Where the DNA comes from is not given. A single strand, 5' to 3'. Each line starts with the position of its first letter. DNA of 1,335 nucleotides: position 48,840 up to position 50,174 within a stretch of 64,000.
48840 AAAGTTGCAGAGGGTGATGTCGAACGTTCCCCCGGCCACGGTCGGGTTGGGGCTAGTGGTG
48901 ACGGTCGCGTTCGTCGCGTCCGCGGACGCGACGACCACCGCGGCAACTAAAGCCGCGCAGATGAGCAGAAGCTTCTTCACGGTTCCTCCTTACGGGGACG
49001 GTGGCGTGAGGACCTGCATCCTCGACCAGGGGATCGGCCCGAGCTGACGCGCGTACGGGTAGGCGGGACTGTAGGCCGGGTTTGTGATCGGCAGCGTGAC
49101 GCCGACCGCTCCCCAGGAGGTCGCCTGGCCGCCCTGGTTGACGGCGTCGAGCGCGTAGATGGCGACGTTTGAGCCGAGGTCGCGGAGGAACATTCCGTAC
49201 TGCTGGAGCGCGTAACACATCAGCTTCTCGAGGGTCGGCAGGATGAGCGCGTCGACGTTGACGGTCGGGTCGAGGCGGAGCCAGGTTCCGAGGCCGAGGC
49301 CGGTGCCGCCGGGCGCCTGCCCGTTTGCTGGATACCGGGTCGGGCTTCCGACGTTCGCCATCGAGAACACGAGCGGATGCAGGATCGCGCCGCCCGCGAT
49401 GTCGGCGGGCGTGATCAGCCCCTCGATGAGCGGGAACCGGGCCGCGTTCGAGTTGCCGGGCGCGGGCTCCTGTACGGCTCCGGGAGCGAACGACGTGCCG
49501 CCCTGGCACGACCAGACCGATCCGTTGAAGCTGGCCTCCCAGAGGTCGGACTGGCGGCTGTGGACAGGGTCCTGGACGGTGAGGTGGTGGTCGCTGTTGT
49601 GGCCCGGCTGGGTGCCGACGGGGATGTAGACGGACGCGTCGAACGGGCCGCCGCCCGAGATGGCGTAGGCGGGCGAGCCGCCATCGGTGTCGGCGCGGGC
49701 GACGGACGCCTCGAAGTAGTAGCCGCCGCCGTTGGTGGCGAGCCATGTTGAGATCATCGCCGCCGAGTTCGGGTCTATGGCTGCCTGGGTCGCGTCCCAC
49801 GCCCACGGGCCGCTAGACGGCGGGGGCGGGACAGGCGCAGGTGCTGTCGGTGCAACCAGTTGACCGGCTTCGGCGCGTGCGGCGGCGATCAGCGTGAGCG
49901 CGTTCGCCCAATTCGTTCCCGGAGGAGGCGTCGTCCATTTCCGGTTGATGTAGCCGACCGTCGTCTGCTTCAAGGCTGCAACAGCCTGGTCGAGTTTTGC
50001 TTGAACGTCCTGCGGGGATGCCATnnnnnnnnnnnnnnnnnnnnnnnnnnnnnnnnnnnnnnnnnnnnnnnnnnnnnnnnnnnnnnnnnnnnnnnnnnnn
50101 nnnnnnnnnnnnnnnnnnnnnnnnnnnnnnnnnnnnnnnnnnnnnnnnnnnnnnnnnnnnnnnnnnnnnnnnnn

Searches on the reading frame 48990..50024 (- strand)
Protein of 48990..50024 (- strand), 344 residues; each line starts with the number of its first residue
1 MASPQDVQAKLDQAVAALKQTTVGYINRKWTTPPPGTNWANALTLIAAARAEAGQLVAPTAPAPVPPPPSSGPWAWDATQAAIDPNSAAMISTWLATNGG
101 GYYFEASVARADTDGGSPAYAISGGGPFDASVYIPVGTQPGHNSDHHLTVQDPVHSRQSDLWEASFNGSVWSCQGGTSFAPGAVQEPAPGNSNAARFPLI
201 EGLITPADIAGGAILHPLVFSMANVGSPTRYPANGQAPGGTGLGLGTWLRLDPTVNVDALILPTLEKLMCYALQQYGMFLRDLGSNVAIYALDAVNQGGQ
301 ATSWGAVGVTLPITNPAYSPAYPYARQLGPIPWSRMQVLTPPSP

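Call 6: search_protein_families(library=pfam, max_evalue=0.1, proteins=[window:48990-50024:-])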
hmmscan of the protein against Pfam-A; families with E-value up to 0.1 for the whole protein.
window:48990-50024:- (344 aa): 0 families

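Call 7: search_protein_families(library=phrogs, max_evalue=0.01, proteins=[window:48990-50024:-])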
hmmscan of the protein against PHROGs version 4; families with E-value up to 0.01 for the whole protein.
window:48990-50024:- (344 aa): 1 family
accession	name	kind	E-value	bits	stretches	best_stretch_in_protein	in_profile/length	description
phrog_17388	-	tail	0.0013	18.5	1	192-289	324-427/702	minor tail protein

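Call 11: search_dna_similar(query=window:48990-50024:-, collection=phages, mode=protein, max_rows=25)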
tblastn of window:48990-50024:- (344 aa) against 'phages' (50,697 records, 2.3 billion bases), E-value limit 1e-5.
No match.

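Call 16: find_homologous_proteins(query=window:48990-50024:-)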
Query window:48990-50024:- (344 aa): 17 proteins with E <= 0.001 among 8000 candidates.
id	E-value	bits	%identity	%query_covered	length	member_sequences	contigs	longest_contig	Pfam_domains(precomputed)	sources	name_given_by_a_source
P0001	5.2e-228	774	100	100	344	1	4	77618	-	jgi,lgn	jgi:hypothetical protein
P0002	1.1e-95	339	52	99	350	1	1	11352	-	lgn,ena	-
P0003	3.1e-72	262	54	80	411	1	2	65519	-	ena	-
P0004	3.8e-71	258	51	80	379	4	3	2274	PF00404.25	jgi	jgi:hypothetical protein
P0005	2.6e-51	193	43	79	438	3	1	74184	-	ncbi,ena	ncbi:MAG: hypothetical protein ACXVZ2_00415 [Gaiellaceae bacterium]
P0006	4.2e-48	183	41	80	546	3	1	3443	PF16841.12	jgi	jgi:hypothetical protein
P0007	1.9e-46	177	42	81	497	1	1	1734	PF02018.24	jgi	jgi:hypothetical protein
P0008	2.1e-45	174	41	78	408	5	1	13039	-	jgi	jgi:hypothetical protein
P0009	6.4e-45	172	39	98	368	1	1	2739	-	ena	-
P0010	3.5e-43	166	44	68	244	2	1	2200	-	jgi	-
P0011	2.8e-38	150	35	99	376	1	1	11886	-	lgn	-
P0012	3.4e-14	71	72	17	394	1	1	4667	-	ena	-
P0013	9.0e-12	63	63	16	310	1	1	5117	-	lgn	-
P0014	7.7e-11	60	28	61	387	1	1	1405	-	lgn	-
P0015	1.3e-7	49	32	48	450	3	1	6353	-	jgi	jgi:hypothetical protein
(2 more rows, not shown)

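Call 17: search_solved_structures(query=window:48990-50024:-, max_evalue=1)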
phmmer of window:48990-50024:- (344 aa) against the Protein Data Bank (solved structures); distinct sequences matched with E-value up to 1: 1.
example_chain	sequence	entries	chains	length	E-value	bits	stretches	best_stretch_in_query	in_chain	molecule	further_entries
3s3e_A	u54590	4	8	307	0.48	12.9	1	129-166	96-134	Tyrosine-protein phosphatase 10D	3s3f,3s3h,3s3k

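Call 20: find_encoding_contigs(protein=P0001, flank=10000, max_places=6)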
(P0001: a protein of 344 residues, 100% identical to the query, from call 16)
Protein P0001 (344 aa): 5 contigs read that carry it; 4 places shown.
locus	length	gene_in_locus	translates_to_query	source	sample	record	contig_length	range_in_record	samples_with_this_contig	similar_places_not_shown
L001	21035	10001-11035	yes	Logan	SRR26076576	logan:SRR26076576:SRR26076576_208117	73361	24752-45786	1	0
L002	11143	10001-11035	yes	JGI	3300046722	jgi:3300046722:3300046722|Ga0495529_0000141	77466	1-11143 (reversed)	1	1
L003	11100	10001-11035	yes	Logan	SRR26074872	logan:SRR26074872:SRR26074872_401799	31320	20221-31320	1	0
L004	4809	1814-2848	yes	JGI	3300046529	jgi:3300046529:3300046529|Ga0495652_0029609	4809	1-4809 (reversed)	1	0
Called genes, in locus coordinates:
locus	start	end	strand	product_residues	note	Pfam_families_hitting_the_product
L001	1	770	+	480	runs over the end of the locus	PF06074:Portal_Mu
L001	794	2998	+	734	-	PF00300:His_Phos_1, PF14550:Peptidase_S78_2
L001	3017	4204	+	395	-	-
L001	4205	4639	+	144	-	-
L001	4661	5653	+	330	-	-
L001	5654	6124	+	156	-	-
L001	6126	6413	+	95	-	-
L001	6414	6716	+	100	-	-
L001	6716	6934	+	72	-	-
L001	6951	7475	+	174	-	-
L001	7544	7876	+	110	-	-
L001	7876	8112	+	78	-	-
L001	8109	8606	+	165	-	-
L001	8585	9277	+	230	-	-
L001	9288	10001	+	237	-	PF13641:Glyco_tranf_2_3 (weak)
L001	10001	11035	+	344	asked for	-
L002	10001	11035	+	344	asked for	-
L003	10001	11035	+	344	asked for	-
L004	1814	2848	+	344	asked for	-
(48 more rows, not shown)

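Call 21: find_encoding_contigs(protein=P0003, flank=10000, max_places=3)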
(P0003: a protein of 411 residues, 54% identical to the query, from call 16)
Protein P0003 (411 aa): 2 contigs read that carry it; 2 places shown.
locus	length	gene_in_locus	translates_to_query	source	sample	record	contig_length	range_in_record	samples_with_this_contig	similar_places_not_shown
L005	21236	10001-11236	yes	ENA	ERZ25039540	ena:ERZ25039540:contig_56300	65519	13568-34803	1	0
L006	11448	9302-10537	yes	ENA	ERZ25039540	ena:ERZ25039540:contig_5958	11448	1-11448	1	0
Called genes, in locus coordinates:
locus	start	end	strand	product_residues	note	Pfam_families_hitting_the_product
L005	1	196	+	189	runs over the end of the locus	-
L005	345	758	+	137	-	-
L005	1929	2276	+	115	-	-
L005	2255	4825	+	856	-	-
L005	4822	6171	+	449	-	-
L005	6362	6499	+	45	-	-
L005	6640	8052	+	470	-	-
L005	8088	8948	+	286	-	-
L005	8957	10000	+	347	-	-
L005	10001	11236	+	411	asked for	-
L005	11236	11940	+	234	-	-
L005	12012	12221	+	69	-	-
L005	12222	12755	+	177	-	-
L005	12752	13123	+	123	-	-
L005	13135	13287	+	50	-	-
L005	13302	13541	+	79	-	-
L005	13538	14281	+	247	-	-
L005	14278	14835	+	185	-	PF13091:PLDc_2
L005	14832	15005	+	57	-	-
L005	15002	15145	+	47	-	-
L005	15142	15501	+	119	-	-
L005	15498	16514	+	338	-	-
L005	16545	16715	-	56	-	-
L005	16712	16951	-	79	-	-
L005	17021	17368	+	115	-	-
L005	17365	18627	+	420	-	-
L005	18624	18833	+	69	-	-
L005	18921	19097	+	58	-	-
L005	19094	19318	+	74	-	-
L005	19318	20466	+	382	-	PF00149:Metallophos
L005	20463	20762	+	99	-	-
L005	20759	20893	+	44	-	-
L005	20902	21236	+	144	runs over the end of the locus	PF13476:AAA_23 (weak)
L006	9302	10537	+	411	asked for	-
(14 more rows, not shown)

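Call 22: find_encoding_contigs(protein=P0002, flank=10000, max_places=3)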
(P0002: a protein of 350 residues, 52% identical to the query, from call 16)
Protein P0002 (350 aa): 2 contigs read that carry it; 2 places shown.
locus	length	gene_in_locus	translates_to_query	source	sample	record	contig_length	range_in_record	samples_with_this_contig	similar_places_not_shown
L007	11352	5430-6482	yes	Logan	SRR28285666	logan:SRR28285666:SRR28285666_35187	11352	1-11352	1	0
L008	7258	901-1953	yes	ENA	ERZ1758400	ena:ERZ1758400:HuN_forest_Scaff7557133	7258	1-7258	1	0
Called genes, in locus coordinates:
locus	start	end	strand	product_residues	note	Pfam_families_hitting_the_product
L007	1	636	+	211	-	?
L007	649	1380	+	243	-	-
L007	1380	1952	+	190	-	-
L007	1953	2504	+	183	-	-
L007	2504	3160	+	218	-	-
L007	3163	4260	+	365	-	-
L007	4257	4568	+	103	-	-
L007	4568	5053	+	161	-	-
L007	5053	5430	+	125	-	-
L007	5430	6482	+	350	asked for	-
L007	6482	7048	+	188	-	-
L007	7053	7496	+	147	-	PF12691:Phage_tail_terminator_6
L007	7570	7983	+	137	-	-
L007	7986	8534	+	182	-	-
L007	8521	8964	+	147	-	-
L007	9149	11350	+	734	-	?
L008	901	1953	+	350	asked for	-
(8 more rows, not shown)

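Call 23: find_encoding_contigs(protein=P0005, flank=10000, max_places=3)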
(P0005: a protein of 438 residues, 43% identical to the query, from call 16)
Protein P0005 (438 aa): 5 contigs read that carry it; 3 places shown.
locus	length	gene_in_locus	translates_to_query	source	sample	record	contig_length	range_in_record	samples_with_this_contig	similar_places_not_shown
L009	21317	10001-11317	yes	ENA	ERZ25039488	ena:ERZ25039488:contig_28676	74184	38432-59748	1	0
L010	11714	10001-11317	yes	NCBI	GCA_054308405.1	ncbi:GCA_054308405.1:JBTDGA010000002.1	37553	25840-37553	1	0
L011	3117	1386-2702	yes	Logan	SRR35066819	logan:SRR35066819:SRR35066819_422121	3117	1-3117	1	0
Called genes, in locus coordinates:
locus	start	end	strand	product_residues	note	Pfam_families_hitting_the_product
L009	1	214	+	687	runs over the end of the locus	-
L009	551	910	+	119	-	-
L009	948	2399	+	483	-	PF00246:Peptidase_M14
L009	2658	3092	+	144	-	PF00571:CBS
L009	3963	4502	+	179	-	-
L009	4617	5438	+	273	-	PF11185:DUF2971 (weak)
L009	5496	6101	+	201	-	PF03167:UDG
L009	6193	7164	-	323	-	PF13011:LZ_Tnp_IS481, PF13384:HTH_23 (faint), PF13518:HTH_28 (weak), PF13551:HTH_29 (faint), PF13565:HTH_32, PF00665:rve, PF13683:rve_3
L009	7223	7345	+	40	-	-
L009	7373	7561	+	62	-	-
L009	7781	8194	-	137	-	PF00027:cNMP_binding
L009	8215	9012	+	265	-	-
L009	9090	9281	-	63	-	PF09851:SHOCT (weak)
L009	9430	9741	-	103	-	-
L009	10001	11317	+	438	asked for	-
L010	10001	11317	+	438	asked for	-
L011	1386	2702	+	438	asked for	-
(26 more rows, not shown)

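Call 24: predict_structure(alignment_id=A1)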
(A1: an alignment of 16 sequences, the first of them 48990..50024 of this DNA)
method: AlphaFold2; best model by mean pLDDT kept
length: 344 residues; sequences in the alignment: 16
mean_pLDDT: 83.6   pTM: 0.76
mean pLDDT of the five models: 83.6, 82.3, 79.9, 78.1, 77.9
residues with pLDDT >= 90: 124; 70-90: 171; 50-70: 43; < 50: 6
segments of 3 or more residues with pLDDT < 50: 58-61
pLDDT, mean of each block of 10 residues (from residue 1): 79 86 62 78 80 59 60 86 96 86 91 88 73 90 88 89 89 87 76 79 92 93 88 79 91 96 94 96 90 84 84 62 75 96 76
secondary structure, 60 per line:
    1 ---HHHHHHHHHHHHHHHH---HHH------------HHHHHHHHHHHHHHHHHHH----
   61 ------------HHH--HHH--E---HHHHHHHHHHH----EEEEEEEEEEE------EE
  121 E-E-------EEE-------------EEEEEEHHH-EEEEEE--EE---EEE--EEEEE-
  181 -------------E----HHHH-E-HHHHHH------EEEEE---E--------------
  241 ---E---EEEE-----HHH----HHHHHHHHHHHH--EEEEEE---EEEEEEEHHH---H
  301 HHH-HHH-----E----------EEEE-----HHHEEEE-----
elements in order: H4-19 H38-56 H87-97 E102-112 E119-121 E131-133 E147-152 E157-162 E170-172 E175-179 H199-202 H206-211 E218-222 E248-251 H264-275 E278-283 E287-293 H300-303 E324-327 E336-339

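Call 41: fold_search(model_id=the predicted structure, library=pdb)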
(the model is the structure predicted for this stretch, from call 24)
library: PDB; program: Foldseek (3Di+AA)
matches with E <= 10: 32; with E <= 0.001: 0
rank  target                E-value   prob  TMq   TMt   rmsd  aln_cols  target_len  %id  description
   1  9dtf_D                7.1e-01  0.02  0.08  0.08  29.1       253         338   13  Crystal structure of the complex of M. tuberculosis PheRS with cognate precursor tRNA and fragment DDD01008876 (released 2025-06-04)
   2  9dsx_D                1.3e+00  0.02  0.09  0.09  27.7       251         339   14  Crystal structure of the complex of M. tuberculosis PheRS with cognate precursor tRNA and fragment DDD00107555 (released 2025-06-04)
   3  7k98_A                2.0e+00  0.01  0.08  0.08  27.3       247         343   14  Preaminoacylation complex of M. tuberculosis PheRS with cognate precursor tRNA and 5'-O-(N-phenylalanyl)sulfamoyl-aden (released 2021-05-12)
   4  9drt_D                2.2e+00  0.01  0.08  0.08  27.9       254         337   14  Crystal structure of the complex of M. tuberculosis PheRS with cognate precursor tRNA and fragment DDD00805735 (released 2025-06-04)
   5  4jp6                  3.4e+00  0.02  0.11  0.23  10.7       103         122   13  High resolution structure of a papaya barwin-like protein (released 2013-10-02)
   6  9y1l_B                3.6e+00  0.09  0.07  0.14   3.8        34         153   12  Crystal Structure of Putative Restriction Endonuclease Domain-Containing Protein from Leptospirillum ferriphilum YSK (released 2025-09-10)
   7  9jfj_B                3.6e+00  0.02  0.11  0.15  21.4       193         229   10  Crystal structure of the cytoplasmic domain of ZraS in ADP-bound form (released 2025-03-26)
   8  9drs_D                3.9e+00  0.01  0.09  0.09  27.8       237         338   13  Crystal structure of M. tuberculosis PheRS-tRNA complex bound to inhibitor D-116 (released 2025-02-12)
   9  8uck_c                4.4e+00  0.16  0.11  0.14   4.5        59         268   19  Komagataella pastoris Cytochrome c oxidase (9 subunits) in complex with human VMAT2 (released 2024-10-09)
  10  9qt5_V                4.6e+00  0.04  0.12  0.20   6.3        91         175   10  Structure of the 50S ribosomal subunit from the antibiotic-producing bacterium Streptomyces fradiae (released 2025-05-14)
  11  5tw9_B                5.2e+00  0.11  0.12  0.42   4.8        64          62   14  1.50 Angstrom Crystal Structure of C-terminal Fragment (residues 322-384) of Iron Uptake System Component EfeO from Ye (released 2016-11-30)
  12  4u2i_D                5.9e+00  0.03  0.09  0.19   4.7        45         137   13  N-terminal domain of C. Rheinhardtii SAS-6 homolog bld12p Q93E G94D K146R Q147R (NN23) (released 2015-07-29)
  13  6h3z_A                6.3e+00  0.12  0.12  0.19   4.6        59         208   14  Crystal structure of a C-terminal MIF4G domain in NOT1 (released 2018-11-07)
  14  9fp0_E                6.3e+00  0.01  0.09  0.06  15.2        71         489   10  Cryo-EM structure of the 'crown'less Bcs macrocomplex for E. coli cellulose secretion in non-saturating c-di-GMP (loca (released 2024-10-16)
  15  6h3z_B                6.7e+00  0.11  0.12  0.18   4.6        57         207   14  Crystal structure of a C-terminal MIF4G domain in NOT1 (released 2018-11-07)
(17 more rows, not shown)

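Call 53: search_protein_representatives(alignment_id=A1)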
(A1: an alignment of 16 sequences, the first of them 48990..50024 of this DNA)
Query: 16 sequences, 350 profile positions. Proteins with E-value up to 0.001 (for the whole library): 10466; up to 1e-10: 7429; up to 1e-30: 1752. The best 150 are listed.
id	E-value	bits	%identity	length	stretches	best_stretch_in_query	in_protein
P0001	3.5e-127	441.2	-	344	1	1-348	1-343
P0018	4.6e-113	394.8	-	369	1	40-348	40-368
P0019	1.4e-111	389.9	-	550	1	26-349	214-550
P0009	2.0e-108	379.5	-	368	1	1-348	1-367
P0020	9.6e-106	370.7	-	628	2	69-348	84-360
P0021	3.0e-104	365.8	-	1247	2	56-346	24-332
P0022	5.7e-103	361.6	-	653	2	64-343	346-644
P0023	7.0e-103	361.3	-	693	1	72-348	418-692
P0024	4.9e-99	348.7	-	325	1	46-348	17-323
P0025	3.1e-97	342.8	-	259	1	90-348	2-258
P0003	4.2e-97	342.3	-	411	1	68-349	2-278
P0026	4.5e-97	342.2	-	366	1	52-349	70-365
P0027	3.9e-94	332.6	-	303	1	74-349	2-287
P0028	3.1e-93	329.6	-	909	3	58-305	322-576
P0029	1.4e-91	324.1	-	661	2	56-347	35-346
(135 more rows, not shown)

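Call 55: search_protein_families(library=pfam, alignment_id=A2, max_evalue=0.001)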
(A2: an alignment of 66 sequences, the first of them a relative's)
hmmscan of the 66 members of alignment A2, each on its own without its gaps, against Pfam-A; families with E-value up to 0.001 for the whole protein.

A. member 1, P0019 (550 aa): 2 families
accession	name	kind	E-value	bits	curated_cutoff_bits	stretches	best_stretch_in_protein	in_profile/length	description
PF17957.7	Big_7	-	2.9e-19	69.9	24.1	1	180-247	1-70/70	Bacterial Ig domain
PF16841.11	CBM60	-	1.1e-15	58.3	28.2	1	93-170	2-79/91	Ca-dependent carbohydrate-binding module xylan-binding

B. families by the number of members that match (of 66 scanned): 40 families (the first 25 are shown)
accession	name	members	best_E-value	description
PF16841.11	CBM60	3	2.9e-33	Ca-dependent carbohydrate-binding module xylan-binding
PF14200.12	RicinB_lectin_2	3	4e-23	Ricin-type beta-trefoil lectin domain-like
PF17957.7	Big_7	3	2.9e-19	Bacterial Ig domain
PF08305.17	NPCBM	2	1.7e-51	NPCBM/NEW2 domain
PF00041.27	fn3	2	4.6e-46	Fibronectin type III domain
PF00652.28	Ricin_B_lectin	2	2.1e-26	Ricin-type beta-trefoil lectin domain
PF00754.31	F5_F8_type_C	2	3.9e-23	F5/8 type C domain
PF22633.2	F5_F8_type_C_2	2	1.2e-22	NedA-like, galactose-binding domain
PF13750.12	Big_3_3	2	1e-14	Bacterial Ig-like domain (group 3)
PF02095.21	Extensin_1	2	1.4e-12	Extensin-like protein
PF25059.1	FN3_DSCAM-DSCAML_C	2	1.1e-05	DSCAM/DSCAML C-terminal Fn3-like domain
PF01833.30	TIG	2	0.00021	IPT/TIG domain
PF16640.11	Big_3_5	1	3.2e-56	Bacterial Ig-like domain (group 3)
PF13313.11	DUF4082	1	4.5e-53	Domain of unknown function (DUF4082)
PF00144.29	Beta-lactamase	1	4.6e-48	Beta-lactamase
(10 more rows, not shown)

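Call 61: search_protein_families(library=ncbifam, max_evalue=0.1, proteins=[window:48990-50024:-])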
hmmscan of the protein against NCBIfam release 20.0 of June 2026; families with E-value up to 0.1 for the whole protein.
window:48990-50024:- (344 aa): 0 families

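Call 110: search_solved_structures(query=A1, max_evalue=10, show_alignments=2)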
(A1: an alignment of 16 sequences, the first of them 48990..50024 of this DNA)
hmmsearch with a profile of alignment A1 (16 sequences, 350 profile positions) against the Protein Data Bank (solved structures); distinct sequences matched with E-value up to 10: 0.

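Call 114: search_protein_families(library=pfam, max_evalue=0.01, proteins=[L007:3163-4257:+])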
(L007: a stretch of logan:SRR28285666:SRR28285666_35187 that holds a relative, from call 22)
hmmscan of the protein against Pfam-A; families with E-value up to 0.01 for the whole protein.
L007:3163-4257:+ (365 aa): 0 families
